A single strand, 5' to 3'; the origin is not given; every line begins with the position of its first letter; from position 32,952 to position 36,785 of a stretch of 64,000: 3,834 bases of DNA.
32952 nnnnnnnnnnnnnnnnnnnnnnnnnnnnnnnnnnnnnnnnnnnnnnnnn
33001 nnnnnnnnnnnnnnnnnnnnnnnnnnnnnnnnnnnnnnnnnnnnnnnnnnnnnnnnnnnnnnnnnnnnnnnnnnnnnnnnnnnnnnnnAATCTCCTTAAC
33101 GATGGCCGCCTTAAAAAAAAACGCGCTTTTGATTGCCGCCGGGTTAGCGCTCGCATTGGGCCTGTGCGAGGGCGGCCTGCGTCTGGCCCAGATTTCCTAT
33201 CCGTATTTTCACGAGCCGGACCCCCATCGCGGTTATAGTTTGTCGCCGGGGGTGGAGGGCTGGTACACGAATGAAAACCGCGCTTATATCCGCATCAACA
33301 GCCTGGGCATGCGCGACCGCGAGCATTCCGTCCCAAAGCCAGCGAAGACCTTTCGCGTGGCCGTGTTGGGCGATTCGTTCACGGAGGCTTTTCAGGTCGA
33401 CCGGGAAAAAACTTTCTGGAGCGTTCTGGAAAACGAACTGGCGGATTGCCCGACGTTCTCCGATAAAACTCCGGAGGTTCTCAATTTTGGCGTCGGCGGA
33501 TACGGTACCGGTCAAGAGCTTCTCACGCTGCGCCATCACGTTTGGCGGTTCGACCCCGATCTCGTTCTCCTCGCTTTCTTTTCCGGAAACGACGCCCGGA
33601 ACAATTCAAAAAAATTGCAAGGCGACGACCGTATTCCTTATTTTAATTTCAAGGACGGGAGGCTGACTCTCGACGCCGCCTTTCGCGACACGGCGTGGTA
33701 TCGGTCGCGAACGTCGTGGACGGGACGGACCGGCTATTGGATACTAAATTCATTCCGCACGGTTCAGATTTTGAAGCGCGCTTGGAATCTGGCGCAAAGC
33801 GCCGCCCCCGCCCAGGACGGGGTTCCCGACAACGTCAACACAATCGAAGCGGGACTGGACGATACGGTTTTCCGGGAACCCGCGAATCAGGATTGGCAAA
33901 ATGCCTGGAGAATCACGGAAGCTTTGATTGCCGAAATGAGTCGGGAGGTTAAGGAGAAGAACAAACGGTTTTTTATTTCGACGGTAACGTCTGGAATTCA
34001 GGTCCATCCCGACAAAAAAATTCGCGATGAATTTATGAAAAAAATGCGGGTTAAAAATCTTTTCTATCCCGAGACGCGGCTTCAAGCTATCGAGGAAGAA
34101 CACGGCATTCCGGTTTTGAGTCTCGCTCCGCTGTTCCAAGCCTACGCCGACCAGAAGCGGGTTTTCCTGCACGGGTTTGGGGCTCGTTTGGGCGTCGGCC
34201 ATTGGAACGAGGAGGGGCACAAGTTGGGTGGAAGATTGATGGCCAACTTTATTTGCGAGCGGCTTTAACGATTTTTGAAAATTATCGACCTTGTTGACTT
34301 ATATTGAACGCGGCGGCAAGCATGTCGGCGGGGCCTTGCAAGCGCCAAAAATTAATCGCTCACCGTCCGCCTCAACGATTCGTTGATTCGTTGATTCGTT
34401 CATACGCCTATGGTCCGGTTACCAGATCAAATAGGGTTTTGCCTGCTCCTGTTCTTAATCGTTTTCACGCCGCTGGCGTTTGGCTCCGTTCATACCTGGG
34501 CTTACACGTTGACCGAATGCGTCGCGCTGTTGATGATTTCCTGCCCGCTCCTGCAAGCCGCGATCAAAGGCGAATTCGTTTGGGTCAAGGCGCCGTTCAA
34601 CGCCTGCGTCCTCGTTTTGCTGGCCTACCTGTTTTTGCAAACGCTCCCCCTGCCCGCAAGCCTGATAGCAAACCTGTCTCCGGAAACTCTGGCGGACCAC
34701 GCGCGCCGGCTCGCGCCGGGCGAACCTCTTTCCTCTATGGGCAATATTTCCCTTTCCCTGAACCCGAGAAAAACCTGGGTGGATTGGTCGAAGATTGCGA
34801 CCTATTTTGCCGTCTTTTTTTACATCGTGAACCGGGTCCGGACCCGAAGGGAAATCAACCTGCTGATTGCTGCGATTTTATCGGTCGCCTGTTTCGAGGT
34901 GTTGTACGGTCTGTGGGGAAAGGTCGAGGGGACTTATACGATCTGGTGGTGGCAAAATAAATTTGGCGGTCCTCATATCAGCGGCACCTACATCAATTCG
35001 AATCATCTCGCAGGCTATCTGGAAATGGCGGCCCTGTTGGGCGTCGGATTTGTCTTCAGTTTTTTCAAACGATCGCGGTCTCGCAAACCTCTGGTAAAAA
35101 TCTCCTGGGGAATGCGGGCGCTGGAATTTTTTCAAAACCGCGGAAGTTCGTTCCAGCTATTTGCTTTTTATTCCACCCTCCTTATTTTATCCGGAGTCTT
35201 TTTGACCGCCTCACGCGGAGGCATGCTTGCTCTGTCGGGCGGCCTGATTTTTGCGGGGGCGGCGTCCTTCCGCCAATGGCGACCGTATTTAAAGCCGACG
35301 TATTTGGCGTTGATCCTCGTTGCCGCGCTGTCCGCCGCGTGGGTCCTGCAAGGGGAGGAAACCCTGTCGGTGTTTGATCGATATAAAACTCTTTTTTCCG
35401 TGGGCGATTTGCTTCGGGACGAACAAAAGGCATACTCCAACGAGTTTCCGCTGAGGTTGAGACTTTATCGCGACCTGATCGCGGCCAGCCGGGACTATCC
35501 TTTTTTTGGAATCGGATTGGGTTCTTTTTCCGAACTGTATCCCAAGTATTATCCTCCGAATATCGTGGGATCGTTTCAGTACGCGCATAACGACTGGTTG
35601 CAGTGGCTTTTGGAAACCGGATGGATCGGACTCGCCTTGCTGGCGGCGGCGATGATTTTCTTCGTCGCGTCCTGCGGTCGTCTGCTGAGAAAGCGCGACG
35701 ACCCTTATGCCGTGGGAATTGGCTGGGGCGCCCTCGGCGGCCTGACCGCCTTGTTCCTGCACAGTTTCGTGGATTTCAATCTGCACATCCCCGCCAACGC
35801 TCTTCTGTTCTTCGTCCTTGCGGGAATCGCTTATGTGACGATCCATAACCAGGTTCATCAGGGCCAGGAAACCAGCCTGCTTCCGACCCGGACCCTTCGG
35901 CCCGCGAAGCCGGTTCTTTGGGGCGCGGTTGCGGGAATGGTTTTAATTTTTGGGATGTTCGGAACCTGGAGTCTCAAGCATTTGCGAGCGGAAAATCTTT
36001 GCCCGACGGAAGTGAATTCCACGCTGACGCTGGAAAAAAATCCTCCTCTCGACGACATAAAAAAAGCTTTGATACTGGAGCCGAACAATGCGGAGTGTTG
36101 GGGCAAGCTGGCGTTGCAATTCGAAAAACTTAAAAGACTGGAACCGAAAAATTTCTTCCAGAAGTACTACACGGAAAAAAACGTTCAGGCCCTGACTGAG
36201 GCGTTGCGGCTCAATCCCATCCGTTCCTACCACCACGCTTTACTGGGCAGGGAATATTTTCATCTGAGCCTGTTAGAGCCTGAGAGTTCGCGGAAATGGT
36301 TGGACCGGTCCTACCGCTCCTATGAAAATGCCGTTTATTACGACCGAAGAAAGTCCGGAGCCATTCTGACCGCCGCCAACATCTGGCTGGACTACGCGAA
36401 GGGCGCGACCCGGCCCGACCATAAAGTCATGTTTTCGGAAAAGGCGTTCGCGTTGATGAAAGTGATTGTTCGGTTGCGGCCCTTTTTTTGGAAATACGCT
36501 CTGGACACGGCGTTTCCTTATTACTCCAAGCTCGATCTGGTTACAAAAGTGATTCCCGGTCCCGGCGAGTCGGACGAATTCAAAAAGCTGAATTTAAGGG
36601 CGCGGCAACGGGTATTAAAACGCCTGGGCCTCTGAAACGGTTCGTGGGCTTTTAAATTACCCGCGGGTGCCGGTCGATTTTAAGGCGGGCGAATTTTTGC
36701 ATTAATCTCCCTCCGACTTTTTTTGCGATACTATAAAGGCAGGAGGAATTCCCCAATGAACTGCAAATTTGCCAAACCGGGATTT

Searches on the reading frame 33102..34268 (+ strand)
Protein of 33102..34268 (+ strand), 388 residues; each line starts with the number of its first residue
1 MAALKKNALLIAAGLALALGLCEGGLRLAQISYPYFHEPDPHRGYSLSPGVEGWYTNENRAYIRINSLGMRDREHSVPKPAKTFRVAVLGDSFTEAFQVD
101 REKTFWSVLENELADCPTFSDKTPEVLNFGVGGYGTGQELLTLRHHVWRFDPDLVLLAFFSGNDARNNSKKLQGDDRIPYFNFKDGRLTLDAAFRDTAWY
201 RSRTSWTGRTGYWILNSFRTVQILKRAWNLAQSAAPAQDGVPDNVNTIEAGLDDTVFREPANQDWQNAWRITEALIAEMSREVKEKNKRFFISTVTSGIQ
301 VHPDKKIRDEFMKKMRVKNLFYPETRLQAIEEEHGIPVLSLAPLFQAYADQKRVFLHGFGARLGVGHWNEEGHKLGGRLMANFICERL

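Call 5: search_protein_families(library=ncbifam, proteins=[window:33102-34268:+], max_evalue=0.01)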
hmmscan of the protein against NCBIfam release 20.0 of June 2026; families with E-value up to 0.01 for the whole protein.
window:33102-34268:+ (388 aa): 1 family
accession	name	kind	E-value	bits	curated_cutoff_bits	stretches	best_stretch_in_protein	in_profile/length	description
NF047475.1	GDSL_LA_2490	hypoth_equivalog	4.8e-07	29.4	325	1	55-165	57-159/431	LA_2490 family SGNH/GDSL-type esterase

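Call 28: search_protein_families(library=pfam, proteins=[window:33102-34268:+], max_evalue=0.001)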
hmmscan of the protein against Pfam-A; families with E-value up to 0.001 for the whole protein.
window:33102-34268:+ (388 aa): 2 families
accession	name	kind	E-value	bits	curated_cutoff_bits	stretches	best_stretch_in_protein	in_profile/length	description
PF13472.12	Lipase_GDSL_2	-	5.6e-12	46.9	32.9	1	88-169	1-79/178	GDSL-like Lipase/Acylhydrolase family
PF00657.28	Lipase_GDSL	-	4.1e-05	24.3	23.6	1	86-168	1-92/208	GDSL-like Lipase/Acylhydrolase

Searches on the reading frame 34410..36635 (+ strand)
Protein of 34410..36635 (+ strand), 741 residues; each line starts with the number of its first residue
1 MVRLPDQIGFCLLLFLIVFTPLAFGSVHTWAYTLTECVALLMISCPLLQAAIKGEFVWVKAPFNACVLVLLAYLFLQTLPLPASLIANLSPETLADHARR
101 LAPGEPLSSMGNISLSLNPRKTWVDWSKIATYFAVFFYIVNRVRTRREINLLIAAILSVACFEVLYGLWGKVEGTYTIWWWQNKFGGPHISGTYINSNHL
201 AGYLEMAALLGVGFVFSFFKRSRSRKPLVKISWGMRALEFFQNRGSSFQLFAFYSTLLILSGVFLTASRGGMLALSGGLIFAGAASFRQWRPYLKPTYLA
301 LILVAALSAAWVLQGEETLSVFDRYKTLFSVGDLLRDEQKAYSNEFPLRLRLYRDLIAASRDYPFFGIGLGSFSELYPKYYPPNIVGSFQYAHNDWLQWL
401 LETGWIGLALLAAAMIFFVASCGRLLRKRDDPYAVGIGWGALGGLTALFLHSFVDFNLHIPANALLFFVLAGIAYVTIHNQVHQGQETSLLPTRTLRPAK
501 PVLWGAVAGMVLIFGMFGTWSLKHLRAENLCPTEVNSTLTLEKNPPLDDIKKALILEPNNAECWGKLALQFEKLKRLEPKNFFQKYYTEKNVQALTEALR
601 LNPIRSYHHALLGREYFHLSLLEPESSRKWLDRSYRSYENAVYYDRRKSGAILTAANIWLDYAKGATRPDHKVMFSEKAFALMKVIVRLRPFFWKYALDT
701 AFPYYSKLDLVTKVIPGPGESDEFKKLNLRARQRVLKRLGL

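Call 4: search_protein_families(library=pfam, proteins=[window:34410-36635:+], max_evalue=0.01)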
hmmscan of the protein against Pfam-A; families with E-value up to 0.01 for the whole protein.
window:34410-36635:+ (741 aa): 2 families
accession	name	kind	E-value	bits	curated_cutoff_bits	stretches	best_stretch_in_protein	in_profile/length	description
PF04932.20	Wzy_C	-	1.8e-23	83.4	31.7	1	256-411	3-148/149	O-Antigen ligase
PF13431.12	TPR_17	-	0.0031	18.1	24.4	0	551-577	3-29/34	Tetratricopeptide repeat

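Call 5: search_protein_families(library=ncbifam, proteins=[window:34410-36635:+], max_evalue=0.01)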
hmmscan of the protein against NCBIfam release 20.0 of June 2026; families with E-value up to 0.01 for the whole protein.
window:34410-36635:+ (741 aa): 2 families
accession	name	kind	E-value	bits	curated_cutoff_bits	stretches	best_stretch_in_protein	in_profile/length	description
TIGR00947.1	2A73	equivalog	3.4e-11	42.8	366.4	1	116-474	86-420/425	IctB family putative bicarbonate transporter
TIGR03097.1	PEP_O_lig_1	hypoth_equivalog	2.3e-06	26.7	188.1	1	116-427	92-353/408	putative O-glycosylation ligase, exosortase A system-associated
